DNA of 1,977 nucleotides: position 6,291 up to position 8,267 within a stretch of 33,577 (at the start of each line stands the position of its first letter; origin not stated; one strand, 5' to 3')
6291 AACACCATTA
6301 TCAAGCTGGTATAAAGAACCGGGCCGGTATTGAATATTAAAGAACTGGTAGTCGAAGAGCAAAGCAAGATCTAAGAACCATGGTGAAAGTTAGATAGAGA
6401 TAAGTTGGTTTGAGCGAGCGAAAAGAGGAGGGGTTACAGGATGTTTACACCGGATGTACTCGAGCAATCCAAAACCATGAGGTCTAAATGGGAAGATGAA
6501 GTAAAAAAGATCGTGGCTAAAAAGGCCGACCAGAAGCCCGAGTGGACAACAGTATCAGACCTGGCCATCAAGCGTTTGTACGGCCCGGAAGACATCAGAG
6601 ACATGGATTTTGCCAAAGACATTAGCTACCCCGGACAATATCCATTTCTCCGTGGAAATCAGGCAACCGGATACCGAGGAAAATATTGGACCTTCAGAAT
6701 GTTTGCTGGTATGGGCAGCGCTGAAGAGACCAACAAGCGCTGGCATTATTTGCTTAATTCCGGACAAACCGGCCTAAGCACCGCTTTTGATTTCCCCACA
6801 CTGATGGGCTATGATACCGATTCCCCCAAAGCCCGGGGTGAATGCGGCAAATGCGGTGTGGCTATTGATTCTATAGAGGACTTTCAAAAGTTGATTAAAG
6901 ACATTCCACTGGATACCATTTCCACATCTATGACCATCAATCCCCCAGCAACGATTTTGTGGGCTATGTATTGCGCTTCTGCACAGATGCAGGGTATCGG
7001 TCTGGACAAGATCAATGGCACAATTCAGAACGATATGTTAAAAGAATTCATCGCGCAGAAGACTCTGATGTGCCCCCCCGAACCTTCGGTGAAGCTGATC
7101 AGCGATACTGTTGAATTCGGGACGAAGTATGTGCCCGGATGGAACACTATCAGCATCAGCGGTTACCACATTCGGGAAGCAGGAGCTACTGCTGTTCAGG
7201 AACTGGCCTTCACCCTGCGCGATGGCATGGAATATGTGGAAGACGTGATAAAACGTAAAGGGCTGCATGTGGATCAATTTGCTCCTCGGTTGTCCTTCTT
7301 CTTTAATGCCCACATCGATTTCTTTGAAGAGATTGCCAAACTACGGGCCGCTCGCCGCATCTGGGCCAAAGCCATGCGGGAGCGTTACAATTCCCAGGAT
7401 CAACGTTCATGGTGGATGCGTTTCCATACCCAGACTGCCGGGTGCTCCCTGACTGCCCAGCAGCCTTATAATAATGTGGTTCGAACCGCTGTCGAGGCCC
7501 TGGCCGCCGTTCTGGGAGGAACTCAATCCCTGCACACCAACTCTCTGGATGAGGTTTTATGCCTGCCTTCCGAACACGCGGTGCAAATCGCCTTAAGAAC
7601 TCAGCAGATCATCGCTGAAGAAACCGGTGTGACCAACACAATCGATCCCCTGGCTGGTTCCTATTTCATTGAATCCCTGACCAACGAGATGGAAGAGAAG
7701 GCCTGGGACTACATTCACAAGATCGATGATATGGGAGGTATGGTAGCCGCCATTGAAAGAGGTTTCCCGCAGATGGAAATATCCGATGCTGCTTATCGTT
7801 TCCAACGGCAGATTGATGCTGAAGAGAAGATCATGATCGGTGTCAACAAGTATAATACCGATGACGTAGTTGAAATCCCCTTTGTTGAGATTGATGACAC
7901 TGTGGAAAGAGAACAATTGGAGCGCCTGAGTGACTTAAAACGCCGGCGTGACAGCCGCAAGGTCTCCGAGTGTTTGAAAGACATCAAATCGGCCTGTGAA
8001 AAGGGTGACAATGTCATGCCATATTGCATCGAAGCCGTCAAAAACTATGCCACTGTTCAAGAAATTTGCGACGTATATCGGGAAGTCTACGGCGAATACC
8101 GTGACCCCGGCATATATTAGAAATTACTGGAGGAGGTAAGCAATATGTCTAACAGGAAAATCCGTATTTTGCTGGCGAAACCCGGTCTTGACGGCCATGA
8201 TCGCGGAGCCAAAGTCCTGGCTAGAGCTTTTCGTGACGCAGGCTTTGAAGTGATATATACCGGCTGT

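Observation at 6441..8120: Mutase large subunit carries the Phe/Gln active-site pair of isobutyryl-CoA-type mutases, not the Tyr/Arg pair of methylmalonyl-CoA mutase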

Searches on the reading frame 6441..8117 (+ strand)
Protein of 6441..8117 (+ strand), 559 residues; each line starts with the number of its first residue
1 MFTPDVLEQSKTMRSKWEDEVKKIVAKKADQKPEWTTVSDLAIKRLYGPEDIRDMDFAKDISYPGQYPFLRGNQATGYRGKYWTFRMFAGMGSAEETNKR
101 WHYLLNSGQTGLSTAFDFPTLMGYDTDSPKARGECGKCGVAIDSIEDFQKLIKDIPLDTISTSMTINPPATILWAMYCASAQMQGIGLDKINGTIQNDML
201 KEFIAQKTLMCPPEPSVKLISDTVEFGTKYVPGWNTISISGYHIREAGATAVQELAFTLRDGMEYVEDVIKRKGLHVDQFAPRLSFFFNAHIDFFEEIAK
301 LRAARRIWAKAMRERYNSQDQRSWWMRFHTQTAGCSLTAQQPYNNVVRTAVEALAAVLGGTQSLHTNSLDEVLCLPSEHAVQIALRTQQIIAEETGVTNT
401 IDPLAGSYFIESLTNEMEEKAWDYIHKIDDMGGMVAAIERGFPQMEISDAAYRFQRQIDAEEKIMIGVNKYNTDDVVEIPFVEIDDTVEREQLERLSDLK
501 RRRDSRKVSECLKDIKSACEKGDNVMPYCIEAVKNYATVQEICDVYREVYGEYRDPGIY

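Call 6: search_solved_structures(query=window:6441-8117:+, show_alignments=5, max_evalue=0.00001)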
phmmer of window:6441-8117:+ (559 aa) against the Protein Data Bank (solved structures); distinct sequences matched with E-value up to 0.00001: 11.
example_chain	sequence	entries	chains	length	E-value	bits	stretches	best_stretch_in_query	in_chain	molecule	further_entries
4r3u_A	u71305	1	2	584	1.2e-157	528.9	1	3-558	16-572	2-hydroxyisobutyryl-CoA mutase large subunit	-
8gju_J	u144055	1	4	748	4.3e-146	490.8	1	6-554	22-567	Methylmalonyl-CoA mutase, mitochondrial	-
2xij_A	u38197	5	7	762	4.6e-146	490.7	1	6-554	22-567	METHYLMALONYL-COA MUTASE, MITOCHONDRIAL | Methylmalonyl-CoA mutase, mitochondrial precursor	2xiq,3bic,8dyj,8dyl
5req_A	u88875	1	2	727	7.4e-143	480.2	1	25-554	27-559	PROTEIN (METHYLMALONYL-COA MUTASE ALPHA-SUBUNIT)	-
1req_A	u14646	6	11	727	1.9e-142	478.8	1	25-554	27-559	METHYLMALONYL-COA MUTASE | PROTEIN (METHYLMALONYL-COA MUTASE)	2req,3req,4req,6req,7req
1e1c_A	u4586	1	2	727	4.8e-141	474.2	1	25-554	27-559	METHYLMALONYL-COA MUTASE ALPHA CHAIN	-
6oxc_A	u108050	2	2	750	3e-129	435.2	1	62-554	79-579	Methylmalonyl-CoA mutase large subunit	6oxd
4xc6_A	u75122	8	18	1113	3.7e-75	256.7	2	182-554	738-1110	Isobutyryl-CoA mutase fused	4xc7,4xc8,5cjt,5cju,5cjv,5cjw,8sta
8ssl_A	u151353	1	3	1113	3.7e-75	256.7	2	182-554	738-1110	Fused isobutyryl-CoA mutase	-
1e1c_B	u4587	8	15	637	1.7e-31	112.6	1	213-440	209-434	METHYLMALONYL-COA MUTASE BETA CHAIN | METHYLMALONYL-COA MUTASE | PROTEIN (METHYLMALONYL-COA MUTASE BETA-SUBUNIT)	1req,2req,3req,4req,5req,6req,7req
6oxc_B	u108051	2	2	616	3e-24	88.7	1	232-473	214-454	Methylmalonyl-CoA mutase small subunit mutA | Methylmalonyl-CoA mutase small subunit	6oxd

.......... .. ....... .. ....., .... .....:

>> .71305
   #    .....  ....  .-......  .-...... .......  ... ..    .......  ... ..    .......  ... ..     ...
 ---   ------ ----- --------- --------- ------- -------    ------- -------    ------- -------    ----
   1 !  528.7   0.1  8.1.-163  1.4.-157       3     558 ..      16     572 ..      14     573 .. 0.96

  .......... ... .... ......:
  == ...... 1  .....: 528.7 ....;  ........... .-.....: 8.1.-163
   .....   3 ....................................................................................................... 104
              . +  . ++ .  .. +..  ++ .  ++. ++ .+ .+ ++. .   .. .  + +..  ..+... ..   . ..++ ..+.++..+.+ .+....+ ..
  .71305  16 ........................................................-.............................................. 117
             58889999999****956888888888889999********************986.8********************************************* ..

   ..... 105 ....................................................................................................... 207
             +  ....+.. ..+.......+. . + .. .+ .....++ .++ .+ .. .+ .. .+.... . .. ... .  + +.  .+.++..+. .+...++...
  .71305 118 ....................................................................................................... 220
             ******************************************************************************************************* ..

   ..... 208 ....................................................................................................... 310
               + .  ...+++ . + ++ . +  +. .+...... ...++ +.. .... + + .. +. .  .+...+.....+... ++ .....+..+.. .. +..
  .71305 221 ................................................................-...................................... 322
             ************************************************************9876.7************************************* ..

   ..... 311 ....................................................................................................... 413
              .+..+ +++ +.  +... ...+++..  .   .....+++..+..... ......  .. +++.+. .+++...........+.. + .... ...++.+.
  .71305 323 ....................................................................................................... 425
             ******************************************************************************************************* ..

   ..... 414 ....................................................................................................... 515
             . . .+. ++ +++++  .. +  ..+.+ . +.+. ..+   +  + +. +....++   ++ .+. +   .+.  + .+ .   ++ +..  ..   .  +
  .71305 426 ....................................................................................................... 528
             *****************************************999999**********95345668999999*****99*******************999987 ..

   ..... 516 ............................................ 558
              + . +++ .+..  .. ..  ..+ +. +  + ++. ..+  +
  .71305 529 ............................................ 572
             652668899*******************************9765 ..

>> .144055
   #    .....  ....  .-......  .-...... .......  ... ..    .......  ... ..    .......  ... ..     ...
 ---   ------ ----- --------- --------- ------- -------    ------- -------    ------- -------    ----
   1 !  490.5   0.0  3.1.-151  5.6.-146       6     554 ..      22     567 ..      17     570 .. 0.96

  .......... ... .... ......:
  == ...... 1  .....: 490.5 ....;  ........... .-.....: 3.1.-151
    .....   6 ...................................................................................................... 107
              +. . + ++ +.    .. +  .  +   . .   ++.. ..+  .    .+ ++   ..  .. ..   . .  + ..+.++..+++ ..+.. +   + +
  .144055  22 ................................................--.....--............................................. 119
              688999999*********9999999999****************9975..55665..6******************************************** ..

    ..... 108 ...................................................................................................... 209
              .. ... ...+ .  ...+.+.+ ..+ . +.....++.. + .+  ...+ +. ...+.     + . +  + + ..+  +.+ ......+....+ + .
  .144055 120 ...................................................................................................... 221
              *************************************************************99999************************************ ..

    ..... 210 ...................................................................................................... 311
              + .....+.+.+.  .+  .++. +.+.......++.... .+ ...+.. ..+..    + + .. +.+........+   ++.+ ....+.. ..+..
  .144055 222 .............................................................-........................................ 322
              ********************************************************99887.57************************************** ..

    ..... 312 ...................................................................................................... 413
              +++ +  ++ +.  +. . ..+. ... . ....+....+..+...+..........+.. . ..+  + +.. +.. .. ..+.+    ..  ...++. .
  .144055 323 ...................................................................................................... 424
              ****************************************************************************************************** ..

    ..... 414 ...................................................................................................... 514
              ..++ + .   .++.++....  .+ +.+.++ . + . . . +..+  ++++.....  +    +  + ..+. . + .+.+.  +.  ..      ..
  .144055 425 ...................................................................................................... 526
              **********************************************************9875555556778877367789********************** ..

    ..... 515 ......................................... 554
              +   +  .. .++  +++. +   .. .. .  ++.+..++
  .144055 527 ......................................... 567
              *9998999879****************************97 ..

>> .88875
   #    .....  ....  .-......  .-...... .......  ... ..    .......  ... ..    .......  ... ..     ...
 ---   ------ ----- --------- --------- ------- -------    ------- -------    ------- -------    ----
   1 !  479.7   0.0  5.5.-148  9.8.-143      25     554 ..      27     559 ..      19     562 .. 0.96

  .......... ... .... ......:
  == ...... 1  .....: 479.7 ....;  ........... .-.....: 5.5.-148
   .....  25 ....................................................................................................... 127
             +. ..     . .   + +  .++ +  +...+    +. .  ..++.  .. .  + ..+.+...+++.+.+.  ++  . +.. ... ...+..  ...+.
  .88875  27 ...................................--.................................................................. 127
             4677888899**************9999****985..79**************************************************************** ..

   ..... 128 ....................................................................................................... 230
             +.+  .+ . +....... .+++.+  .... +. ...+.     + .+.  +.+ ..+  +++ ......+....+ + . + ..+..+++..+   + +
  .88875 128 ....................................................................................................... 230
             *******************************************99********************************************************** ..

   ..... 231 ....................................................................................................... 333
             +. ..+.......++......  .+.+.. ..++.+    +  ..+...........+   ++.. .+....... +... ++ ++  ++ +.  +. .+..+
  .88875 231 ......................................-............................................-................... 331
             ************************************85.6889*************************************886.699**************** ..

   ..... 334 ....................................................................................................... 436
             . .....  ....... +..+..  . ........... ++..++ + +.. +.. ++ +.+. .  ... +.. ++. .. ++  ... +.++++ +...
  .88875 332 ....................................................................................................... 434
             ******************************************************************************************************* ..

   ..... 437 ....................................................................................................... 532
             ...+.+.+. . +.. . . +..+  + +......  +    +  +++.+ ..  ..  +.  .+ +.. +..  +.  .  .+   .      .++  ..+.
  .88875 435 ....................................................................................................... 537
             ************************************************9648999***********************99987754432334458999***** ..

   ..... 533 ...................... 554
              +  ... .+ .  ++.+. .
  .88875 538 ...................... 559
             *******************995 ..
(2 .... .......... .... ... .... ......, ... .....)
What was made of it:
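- On Adenosylcobalamin-dependent acyl-CoA mutase superfamily: PDB hits at E = 1e-157 (call 6).
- Checked: HMMER pairwise alignment to P. shermanii MutB (1req_A) pairs 'wtfrmFagm' with 'wtirqYagf' and 'kefiaQkt' with 'kefmvRnt' (call 6).
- Global similarity to IcmF is low: 257 bits, against 529 for HcmA and 491 for human MCM (call 6). HcmA is the best solved-structure hit at 529 bits (call 6).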

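Call 7: search_protein_families(library=ncbifam, proteins=[window:6441-8117:+])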
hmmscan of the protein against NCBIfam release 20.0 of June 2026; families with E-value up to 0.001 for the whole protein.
window:6441-8117:+ (559 aa): 4 families
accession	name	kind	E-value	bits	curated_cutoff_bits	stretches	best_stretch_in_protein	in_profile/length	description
TIGR00641.1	acid_CoA_mut_N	subfamily_domain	1.7e-228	759.1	303.8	1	35-556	1-525/528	methylmalonyl-CoA mutase N-terminal domain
NF006944.0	PRK09426.1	equivalog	9.7e-193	642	876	1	14-554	14-552/721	methylmalonyl-CoA mutase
NF045497.1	IsobCoAmut_IcmF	equivalog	1.1e-100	338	1500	1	8-554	495-1073/1076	fused isobutyryl-CoA mutase/GTPase IcmF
TIGR00642.1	mmCoA_mut_beta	equivalog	2.3e-61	207.8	617.25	2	146-473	129-452/620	methylmalonyl-CoA mutase small subunit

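Call 10: find_homologous_proteins(query=window:6441-8117:+, max_evalue=1e-50)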
Query window:6441-8117:+ (559 aa): 8000 proteins with E <= 1e-50 among 8000 candidates; the best 120 are listed.
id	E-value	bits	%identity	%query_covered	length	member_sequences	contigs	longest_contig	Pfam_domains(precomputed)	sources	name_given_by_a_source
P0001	0.0e+0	1296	100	100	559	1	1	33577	PF01642.29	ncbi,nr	ncbi:MAG TPA: methylmalonyl-CoA mutase family protein [Syntrophomonadaceae bacterium]|nr:methylmalon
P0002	0.0e+0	1256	97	100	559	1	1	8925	PF01642.29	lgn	-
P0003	0.0e+0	1206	92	100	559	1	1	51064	PF01642.29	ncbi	-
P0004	0.0e+0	1200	91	100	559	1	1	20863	PF01642.29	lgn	-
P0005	0.0e+0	1193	91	100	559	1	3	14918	PF01642.29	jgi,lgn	jgi:methylmalonyl-CoA mutase N-terminal domain/subunit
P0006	0.0e+0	1189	91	100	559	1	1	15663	PF01642.29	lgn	-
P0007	0.0e+0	1189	91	100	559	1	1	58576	PF01642.29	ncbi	ncbi:MAG: methylmalonyl-CoA mutase family protein [Syntrophomonas sp.]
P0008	0.0e+0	1188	91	100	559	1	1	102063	PF01642.29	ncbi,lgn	ncbi:MAG: methylmalonyl-CoA mutase family protein [Syntrophomonadaceae bacterium]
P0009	0.0e+0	1183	90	100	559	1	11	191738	PF01642.29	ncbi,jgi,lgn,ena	jgi:methylmalonyl-CoA mutase N-terminal domain/subunit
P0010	0.0e+0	1181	90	100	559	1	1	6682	PF01642.29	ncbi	-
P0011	0.0e+0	1180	90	100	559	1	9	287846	PF01642.29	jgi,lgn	jgi:methylmalonyl-CoA mutase (EC 5.4.99.2)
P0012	0.0e+0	1162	88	100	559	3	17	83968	PF01642.29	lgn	-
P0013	0.0e+0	1157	87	100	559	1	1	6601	PF01642.29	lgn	-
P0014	0.0e+0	1156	87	100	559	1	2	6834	PF01642.29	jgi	-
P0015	0.0e+0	1155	88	100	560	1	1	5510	PF01642.29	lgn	-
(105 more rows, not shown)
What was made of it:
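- Database names: 'methylmalonyl-CoA mutase family protein' and 'EC 5.4.99.2' (call 10).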

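Call 16: find_related_loci(query=window:6441-8117:+, collection=genome_contigs, flank=8000)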
Query window:6441-8117:+ (559 aa) in genome_contigs; peptide patterns used: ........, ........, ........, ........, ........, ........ (x = any residue, [..] = any of these).
600 stretches matched a pattern (row limit reached: there are more); 591 encode a relative of the query (tblastn E <= 1e-3); the best 80 are kept; 80 distinct loci.
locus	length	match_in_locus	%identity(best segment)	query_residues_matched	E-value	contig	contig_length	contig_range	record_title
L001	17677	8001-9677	87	1-559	0e+0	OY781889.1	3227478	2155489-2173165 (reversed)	MAG: Syntrophomonadaceae bacterium isolate d6309e7a-5f4a-4193-8fe6-a21da7285db0 genome assembly, chromosome: 1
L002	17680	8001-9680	86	1-559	0e+0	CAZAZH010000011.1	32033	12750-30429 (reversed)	MAG TPA_asm: uncultured Syntrophomonas sp. isolate binchicken_co45_545 genome assembly, contig: NODE_2031_length_32033_c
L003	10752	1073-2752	86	1-559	0e+0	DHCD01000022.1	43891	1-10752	MAG TPA_asm: Syntrophomonas sp. UBA4911 UBA4911_contig_2150, whole genome shotgun sequence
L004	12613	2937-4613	86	1-559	0e+0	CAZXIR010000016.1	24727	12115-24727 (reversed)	MAG TPA_asm: uncultured Syntrophomonas sp. isolate SRP192927_co10_6 genome assembly, contig: NODE_1139_length_24727_cov_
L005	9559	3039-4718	86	1-559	0e+0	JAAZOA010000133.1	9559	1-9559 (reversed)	MAG: Syntrophomonadaceae bacterium isolate AS27yjCOA_214 84558_AS27, whole genome shotgun sequence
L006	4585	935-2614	84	1-559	0e+0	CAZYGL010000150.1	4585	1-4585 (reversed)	MAG TPA_asm: uncultured Syntrophomonas sp. isolate binchicken_co22_216 genome assembly, contig: NODE_17678_length_4585_c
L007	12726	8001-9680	85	1-559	0e+0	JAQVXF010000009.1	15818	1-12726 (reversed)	MAG: Syntrophomonas sp. isolate STF2_12 NODE_9882_length_15818_cov_3.648270_Sandtown_F2, whole genome shotgun sequence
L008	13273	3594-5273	84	1-559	0e+0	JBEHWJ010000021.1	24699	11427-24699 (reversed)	MAG: Syntrophomonadaceae bacterium isolate FI4 k141_144158_length_24699_cov_241.2995, whole genome shotgun sequence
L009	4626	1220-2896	82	1-559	0e+0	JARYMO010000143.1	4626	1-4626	MAG: Syntrophomonadaceae bacterium isolate A05DMB-I-34 NODE_5853_length_4626_cov_4.360534, whole genome shotgun sequence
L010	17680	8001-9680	83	1-559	0e+0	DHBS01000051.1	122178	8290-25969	MAG TPA_asm: Syntrophomonas sp. UBA4922 UBA4922_contig_6210, whole genome shotgun sequence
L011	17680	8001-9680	83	1-559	0e+0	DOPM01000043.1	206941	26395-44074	MAG TPA_asm: Desulfosporosinus sp. isolate UBA8487 contig_566, whole genome shotgun sequence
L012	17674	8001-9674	82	2-559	0e+0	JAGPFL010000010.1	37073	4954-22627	MAG: Syntrophobacterales bacterium isolate Gw_SlDig_bin_168 Gw_SlDig_1603_length_37073_cov_5.798679, whole genome shotgu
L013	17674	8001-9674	81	2-559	0e+0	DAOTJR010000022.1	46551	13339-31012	MAG TPA_asm: Syntrophales bacterium isolate AMR_MDS_2994 NODE_936_length_46551_cov_23.885237, whole genome shotgun seque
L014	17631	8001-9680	82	1-559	0e+0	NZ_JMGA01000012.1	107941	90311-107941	Desulfosporosinus sp. HMP52 Desulfosporosinus_HMP51_contig_12, whole genome shotgun sequence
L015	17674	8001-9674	81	2-559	0e+0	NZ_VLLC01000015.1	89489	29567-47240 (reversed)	Desulfobotulus alkaliphilus strain ASO4-4 LZ24DRAFT_scaffold00015.15, whole genome shotgun sequence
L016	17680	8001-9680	81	2-559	0e+0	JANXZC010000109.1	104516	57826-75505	MAG: Syntrophus sp. (in: bacteria) isolate GL140_4_metabat_222 GL140_4_k141_2813156, whole genome shotgun sequence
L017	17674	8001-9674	80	2-559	0e+0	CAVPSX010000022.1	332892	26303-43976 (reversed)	MAG: uncultured delta proteobacterium isolate MFD00032.bin.1.77 genome assembly, contig: contig_8709, whole genome shotg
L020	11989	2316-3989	80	2-559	0e+0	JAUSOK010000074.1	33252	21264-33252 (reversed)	MAG: Syntrophales bacterium isolate E21_concoct.bin.66_sub E21_k141_158826, whole genome shotgun sequence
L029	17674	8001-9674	79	2-559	0e+0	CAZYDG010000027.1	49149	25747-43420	MAG TPA_asm: uncultured Syntrophaceae bacterium isolate SRP293105_co2_5 genome assembly, contig: k141_4726, whole genome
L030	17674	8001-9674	77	2-559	0e+0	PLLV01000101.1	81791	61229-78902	MAG: Syntrophaceae bacterium isolate fen_1168 73.20120800_E3S.49_contig_42, whole genome shotgun sequence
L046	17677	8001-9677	75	1-559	0e+0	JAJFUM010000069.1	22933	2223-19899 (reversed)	MAG: Deltaproteobacteria bacterium isolate bin.454 k141_3292576, whole genome shotgun sequence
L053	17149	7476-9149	75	2-559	0e+0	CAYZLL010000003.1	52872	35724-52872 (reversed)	MAG TPA_asm: uncultured Smithella sp. isolate SRP192927_co1_877 genome assembly, contig: NODE_810_length_52872_cov_10.81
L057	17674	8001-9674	75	2-559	0e+0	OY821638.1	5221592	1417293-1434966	MAG: Smithellaceae bacterium isolate 7d888188-1d27-4603-a379-950c855845c6 genome assembly, chromosome: 1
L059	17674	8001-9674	74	2-559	0e+0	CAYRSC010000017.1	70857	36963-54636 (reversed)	MAG TPA_asm: uncultured Desulfohalobiaceae bacterium isolate binchicken_co219_331 genome assembly, contig: k141_1526362,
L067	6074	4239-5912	71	2-559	0e+0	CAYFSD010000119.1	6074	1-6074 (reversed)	MAG TPA_asm: uncultured Desulfohalobiaceae bacterium isolate ERP107533_co1_144 genome assembly, contig: NODE_16552_lengt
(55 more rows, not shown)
